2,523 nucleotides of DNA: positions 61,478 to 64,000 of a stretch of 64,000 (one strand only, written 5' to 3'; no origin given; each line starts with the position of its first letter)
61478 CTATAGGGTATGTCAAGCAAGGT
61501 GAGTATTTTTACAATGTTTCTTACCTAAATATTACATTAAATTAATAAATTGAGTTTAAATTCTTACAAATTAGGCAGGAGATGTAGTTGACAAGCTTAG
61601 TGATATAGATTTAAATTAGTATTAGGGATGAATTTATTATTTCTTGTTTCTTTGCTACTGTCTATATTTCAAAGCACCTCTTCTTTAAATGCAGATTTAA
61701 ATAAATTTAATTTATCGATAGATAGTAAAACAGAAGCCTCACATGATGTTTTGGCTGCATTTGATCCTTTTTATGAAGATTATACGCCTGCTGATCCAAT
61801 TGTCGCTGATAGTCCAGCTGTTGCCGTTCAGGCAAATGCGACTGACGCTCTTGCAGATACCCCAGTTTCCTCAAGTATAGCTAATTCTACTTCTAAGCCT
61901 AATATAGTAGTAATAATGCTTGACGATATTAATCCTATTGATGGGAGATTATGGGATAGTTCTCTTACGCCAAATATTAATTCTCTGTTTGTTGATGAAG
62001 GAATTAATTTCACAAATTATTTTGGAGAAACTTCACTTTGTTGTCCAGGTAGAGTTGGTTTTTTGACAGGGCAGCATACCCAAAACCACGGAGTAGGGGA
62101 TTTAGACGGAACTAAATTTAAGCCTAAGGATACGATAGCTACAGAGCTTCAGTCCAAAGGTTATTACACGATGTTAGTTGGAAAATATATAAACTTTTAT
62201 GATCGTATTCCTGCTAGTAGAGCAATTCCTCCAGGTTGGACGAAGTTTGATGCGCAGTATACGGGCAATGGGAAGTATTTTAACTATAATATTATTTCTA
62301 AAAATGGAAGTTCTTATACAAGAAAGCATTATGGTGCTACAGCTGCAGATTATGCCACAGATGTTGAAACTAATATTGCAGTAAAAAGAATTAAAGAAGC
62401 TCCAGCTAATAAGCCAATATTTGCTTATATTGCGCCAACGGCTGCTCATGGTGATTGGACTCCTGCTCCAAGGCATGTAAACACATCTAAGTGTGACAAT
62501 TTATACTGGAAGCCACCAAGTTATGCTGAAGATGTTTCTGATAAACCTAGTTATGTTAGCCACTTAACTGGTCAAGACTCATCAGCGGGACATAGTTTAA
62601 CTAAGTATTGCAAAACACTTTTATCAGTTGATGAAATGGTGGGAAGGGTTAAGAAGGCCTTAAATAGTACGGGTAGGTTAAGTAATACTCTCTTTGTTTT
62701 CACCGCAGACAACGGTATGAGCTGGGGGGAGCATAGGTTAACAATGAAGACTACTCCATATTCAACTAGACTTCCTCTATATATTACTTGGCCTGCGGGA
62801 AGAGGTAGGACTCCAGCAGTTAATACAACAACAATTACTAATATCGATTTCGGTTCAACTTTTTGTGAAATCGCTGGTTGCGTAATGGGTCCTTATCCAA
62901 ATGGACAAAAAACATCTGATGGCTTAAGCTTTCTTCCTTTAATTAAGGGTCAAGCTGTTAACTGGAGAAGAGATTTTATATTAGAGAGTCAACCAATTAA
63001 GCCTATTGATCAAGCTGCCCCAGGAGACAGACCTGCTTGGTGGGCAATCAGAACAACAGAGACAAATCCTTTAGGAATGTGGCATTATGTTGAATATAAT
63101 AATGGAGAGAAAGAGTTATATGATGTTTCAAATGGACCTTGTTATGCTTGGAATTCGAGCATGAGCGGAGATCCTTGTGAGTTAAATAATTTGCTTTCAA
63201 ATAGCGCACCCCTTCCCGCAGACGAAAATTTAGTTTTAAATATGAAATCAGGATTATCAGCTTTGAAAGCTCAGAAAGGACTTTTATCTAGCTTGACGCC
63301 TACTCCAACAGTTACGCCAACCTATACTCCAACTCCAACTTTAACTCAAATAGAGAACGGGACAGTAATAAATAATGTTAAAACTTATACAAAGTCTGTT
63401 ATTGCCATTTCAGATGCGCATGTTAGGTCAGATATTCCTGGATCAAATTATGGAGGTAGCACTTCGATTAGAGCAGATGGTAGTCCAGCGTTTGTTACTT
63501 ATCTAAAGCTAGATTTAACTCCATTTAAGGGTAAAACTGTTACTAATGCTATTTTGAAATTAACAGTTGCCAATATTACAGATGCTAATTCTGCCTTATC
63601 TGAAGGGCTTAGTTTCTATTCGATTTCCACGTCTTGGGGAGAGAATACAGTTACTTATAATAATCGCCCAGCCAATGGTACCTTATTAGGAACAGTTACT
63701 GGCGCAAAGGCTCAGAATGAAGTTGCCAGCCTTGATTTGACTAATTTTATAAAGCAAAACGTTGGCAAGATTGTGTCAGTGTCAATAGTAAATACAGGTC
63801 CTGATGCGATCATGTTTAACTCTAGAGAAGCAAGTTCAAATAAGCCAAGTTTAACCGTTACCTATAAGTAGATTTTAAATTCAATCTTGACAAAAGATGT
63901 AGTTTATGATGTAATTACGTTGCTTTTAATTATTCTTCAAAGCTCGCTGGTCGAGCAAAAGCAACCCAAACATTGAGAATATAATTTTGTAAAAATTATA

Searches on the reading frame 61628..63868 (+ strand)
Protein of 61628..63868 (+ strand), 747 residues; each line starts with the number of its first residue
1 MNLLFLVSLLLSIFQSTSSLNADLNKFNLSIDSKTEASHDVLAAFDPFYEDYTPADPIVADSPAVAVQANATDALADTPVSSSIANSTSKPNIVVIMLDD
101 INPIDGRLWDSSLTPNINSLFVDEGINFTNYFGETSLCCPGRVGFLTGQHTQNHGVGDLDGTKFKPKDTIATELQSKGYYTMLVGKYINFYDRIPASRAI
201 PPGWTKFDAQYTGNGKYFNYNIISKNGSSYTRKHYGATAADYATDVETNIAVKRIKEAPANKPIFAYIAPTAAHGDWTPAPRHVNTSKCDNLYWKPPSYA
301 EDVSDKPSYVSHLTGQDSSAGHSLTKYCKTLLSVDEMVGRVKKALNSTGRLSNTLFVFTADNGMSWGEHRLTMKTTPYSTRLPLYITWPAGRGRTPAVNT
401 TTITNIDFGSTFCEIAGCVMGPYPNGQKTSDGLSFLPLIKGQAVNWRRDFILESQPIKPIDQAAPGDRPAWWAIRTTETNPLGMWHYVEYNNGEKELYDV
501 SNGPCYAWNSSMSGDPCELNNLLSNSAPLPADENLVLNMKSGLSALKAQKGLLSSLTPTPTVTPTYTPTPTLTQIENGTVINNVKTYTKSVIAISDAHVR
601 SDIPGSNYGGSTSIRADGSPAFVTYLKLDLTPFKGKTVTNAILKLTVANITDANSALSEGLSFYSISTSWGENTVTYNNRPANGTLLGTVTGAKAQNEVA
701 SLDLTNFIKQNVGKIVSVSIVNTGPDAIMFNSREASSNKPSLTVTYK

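Call 47: search_protein_families(library=pfam, proteins=[window:61628-63868:+], max_evalue=0.0001)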
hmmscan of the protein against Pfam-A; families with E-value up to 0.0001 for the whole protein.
window:61628-63868:+ (747 aa): 3 families
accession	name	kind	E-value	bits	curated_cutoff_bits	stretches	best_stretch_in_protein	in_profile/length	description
PF00884.28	Sulfatase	-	1.5e-34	120.2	25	1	91-417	1-300/301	Sulfatase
PF24517.2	CBM96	-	3.8e-27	95.6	26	1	589-746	3-164/164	Carbohydrate-binding module family 96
PF16347.10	SGSH_C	-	5e-06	27.2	29.3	1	367-504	1-125/154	N-sulphoglucosamine sulphohydrolase, C-terminal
